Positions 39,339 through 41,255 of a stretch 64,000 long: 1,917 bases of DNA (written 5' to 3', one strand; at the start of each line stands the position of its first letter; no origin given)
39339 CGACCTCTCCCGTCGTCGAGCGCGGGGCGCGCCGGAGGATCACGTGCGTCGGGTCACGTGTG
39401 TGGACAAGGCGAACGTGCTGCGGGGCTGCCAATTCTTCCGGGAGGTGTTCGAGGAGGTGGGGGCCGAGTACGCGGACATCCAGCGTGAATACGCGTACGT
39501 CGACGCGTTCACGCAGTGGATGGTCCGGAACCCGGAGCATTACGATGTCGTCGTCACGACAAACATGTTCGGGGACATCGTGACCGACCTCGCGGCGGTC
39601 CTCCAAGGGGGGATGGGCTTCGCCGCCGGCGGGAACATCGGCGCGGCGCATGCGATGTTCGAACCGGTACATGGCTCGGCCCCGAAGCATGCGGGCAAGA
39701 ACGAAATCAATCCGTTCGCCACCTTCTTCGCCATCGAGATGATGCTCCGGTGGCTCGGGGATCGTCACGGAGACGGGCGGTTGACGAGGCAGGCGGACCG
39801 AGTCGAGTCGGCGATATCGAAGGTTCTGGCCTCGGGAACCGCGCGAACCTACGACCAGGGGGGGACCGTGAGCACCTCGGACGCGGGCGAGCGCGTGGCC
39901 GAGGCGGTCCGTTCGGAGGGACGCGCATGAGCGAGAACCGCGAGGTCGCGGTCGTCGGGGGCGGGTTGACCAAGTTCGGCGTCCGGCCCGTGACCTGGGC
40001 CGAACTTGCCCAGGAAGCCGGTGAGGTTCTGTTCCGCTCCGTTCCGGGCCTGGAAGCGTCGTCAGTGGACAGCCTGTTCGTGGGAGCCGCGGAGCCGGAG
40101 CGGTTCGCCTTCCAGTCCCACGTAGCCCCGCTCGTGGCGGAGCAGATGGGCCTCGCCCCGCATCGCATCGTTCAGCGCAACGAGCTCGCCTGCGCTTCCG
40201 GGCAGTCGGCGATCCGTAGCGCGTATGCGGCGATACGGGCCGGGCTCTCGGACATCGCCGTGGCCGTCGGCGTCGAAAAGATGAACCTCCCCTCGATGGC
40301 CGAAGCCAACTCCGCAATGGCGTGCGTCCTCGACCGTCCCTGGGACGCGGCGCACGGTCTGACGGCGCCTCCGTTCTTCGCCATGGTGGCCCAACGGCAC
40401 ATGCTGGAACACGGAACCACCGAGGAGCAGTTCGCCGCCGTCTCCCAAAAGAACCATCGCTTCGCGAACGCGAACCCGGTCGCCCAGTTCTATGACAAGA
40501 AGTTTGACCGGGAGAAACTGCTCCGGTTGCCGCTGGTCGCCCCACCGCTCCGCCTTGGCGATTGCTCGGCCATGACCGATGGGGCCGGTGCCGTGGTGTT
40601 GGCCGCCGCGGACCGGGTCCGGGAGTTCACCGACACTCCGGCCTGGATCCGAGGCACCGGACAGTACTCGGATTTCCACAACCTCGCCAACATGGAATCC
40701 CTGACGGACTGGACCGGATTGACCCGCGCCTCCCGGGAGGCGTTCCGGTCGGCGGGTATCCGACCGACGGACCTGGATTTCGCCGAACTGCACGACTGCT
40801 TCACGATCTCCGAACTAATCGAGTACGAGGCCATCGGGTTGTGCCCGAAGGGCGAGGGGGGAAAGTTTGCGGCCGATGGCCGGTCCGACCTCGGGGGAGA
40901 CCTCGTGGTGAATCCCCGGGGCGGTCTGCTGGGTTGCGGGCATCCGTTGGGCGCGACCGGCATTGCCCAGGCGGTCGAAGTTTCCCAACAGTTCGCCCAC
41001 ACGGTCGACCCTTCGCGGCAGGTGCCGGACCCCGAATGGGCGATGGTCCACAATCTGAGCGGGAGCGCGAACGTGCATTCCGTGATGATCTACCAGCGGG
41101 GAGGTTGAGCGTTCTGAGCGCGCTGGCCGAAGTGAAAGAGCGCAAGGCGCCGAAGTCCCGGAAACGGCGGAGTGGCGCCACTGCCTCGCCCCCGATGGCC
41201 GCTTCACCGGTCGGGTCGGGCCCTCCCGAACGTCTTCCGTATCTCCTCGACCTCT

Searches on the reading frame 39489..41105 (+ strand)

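Call 86: search_protein_families(library=pfam, proteins=[window:39489-41105:+], max_evalue=0.00001)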
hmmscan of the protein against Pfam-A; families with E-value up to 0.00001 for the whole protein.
window:39489-41105:+ (539 aa): 4 families
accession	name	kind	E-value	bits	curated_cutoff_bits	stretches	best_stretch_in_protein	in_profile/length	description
PF22691.2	Thiolase_C_1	-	5.4e-41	140.1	28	1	391-537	1-144/144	Thiolase C-terminal domain-like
PF00108.29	Thiolase_N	-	1.8e-18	67.3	26.4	1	153-374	1-259/260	Thiolase, N-terminal domain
PF02803.24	Thiolase_C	-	4.3e-08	33.3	27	1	412-502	25-97/123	Thiolase, C-terminal domain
PF00109.32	ketoacyl-synt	-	5.5e-06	26.6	20.8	0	234-280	173-218/252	Beta-ketoacyl synthase, N-terminal domain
